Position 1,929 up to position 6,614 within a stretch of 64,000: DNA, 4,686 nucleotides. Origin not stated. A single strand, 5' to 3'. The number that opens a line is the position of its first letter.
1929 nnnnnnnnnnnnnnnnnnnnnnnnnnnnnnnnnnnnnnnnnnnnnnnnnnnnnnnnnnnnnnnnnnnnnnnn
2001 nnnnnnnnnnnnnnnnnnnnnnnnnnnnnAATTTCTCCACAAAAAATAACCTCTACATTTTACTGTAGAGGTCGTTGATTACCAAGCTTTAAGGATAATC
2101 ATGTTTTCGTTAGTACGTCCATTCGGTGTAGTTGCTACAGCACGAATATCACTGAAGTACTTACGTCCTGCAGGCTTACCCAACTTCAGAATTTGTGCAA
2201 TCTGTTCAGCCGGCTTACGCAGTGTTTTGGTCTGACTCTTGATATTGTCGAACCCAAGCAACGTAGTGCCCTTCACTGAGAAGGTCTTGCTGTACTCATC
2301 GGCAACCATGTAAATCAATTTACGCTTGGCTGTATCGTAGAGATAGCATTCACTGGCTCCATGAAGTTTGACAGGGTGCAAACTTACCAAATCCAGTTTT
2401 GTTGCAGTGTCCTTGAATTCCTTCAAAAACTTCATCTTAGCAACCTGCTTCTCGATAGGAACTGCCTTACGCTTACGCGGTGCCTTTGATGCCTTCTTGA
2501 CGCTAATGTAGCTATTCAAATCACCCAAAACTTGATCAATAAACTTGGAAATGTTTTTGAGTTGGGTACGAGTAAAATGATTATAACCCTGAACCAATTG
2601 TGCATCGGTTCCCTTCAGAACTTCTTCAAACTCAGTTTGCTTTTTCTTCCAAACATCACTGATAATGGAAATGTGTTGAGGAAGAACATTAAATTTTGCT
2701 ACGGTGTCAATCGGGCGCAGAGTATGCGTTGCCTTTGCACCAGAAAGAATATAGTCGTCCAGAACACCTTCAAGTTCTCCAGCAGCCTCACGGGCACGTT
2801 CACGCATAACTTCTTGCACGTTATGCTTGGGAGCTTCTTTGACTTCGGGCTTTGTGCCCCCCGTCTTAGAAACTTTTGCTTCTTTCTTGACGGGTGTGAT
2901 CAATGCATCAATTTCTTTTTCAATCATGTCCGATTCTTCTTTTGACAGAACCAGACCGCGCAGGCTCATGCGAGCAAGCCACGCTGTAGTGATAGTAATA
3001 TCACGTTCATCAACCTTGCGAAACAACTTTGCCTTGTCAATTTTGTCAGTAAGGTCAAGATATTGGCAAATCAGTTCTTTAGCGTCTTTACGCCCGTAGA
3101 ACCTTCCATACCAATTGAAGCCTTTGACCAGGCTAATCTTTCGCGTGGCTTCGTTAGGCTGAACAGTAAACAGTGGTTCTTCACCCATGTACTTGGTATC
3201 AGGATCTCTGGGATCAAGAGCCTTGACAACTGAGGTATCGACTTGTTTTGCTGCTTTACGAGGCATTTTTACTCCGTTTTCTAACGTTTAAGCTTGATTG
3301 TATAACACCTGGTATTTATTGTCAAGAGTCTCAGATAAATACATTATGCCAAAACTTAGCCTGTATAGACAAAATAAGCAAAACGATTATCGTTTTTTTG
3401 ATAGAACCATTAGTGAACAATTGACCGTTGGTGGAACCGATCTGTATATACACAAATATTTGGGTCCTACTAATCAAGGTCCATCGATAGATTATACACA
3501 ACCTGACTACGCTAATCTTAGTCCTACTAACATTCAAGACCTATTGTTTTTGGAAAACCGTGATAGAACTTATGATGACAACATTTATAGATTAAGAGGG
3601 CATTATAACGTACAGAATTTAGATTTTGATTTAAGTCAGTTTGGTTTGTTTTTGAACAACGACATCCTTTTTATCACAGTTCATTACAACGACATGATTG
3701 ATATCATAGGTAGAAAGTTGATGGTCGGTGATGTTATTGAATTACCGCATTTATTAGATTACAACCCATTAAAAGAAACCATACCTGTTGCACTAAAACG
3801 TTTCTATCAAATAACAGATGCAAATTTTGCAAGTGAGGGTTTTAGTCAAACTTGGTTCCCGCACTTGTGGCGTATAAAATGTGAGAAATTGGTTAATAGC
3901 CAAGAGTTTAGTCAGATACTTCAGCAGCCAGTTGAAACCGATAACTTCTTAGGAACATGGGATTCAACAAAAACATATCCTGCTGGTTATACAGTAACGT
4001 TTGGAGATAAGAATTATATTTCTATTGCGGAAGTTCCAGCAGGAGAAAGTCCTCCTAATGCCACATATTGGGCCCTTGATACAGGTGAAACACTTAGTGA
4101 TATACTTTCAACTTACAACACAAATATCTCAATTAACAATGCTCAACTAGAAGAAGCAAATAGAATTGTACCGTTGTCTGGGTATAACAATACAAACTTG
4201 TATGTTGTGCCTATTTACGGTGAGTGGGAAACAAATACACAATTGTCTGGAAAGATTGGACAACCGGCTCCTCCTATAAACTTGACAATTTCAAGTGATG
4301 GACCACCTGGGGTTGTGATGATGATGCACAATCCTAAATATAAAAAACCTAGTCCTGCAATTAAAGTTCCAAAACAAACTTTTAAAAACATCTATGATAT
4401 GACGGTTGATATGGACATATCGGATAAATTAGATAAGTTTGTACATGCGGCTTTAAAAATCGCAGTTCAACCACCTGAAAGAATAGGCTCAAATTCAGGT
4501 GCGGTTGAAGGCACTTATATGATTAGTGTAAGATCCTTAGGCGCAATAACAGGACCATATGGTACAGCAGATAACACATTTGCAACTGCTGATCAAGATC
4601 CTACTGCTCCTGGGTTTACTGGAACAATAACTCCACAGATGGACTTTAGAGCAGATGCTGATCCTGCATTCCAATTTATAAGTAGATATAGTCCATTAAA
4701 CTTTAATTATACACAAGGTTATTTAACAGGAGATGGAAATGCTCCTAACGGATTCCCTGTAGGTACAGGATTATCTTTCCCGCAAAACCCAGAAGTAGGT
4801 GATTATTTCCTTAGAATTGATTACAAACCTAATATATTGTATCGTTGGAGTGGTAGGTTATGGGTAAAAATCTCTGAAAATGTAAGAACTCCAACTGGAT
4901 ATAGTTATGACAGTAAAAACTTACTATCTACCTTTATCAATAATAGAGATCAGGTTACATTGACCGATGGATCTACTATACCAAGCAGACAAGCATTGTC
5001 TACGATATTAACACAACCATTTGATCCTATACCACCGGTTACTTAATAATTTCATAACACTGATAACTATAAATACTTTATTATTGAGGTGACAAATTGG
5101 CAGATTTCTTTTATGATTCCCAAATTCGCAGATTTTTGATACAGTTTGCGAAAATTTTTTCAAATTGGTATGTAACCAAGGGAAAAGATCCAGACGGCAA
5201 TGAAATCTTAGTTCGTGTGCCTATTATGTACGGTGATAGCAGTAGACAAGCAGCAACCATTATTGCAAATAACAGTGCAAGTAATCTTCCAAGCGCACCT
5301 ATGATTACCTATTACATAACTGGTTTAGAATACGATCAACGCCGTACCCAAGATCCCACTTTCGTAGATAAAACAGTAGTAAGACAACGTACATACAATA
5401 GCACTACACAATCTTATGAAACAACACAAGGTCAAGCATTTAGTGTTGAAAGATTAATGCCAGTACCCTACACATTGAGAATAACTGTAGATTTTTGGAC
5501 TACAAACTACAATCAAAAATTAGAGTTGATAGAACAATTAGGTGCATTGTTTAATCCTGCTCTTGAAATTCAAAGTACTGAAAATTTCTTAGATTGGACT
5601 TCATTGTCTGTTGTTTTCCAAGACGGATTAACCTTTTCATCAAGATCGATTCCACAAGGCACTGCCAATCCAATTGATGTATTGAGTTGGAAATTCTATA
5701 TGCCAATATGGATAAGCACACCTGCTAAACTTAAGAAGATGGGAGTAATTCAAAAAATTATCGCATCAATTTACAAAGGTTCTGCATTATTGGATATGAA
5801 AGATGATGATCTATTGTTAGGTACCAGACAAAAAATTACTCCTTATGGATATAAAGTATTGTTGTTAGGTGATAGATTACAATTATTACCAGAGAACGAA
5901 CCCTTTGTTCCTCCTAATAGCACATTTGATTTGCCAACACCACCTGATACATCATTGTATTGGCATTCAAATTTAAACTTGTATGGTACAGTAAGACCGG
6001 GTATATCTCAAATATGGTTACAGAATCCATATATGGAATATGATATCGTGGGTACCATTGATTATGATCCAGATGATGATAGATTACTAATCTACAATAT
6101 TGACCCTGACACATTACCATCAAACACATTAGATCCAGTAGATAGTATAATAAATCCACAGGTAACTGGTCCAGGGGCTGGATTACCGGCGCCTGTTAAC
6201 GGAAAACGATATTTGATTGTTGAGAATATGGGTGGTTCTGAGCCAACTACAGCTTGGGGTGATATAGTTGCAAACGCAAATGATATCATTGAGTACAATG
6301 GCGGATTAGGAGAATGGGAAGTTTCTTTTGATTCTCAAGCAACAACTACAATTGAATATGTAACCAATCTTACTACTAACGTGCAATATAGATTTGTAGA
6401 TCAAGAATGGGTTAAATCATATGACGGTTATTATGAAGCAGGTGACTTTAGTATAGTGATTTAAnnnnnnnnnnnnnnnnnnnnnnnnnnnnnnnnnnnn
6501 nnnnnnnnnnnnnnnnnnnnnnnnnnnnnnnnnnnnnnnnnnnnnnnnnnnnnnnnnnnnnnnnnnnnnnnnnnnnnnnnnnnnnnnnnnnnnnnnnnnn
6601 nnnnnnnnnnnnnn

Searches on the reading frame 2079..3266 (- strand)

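Call 14: search_protein_families(library=phrogs, proteins=[window:2079-3266:-], max_evalue=0.001)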
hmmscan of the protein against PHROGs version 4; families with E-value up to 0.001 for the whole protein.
window:2079-3266:- (395 aa): 1 family
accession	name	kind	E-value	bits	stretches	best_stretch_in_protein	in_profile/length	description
phrog_11903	-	unknown function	3.2e-63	215.1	1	26-394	16-382/383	-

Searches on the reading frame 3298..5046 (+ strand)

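Call 14: search_protein_families(library=phrogs, proteins=[window:3298-5046:+], max_evalue=0.001)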
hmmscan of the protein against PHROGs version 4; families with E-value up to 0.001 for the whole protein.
window:3298-5046:+ (582 aa): 1 family
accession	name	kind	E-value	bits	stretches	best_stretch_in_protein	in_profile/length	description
phrog_11591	-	head and packaging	9.9e-86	290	2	19-213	2-196/497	virion structural protein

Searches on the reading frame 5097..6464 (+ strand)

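Call 14: search_protein_families(library=phrogs, proteins=[window:5097-6464:+], max_evalue=0.001)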
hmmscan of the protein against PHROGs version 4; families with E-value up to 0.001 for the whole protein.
window:5097-6464:+ (455 aa): 2 families
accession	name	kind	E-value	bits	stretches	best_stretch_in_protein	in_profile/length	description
phrog_11196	-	tail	8e-80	270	1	3-453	4-436/441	tail sheath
phrog_227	-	tail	2.6e-18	67.4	1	3-164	4-153/278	tail sheath stabilizer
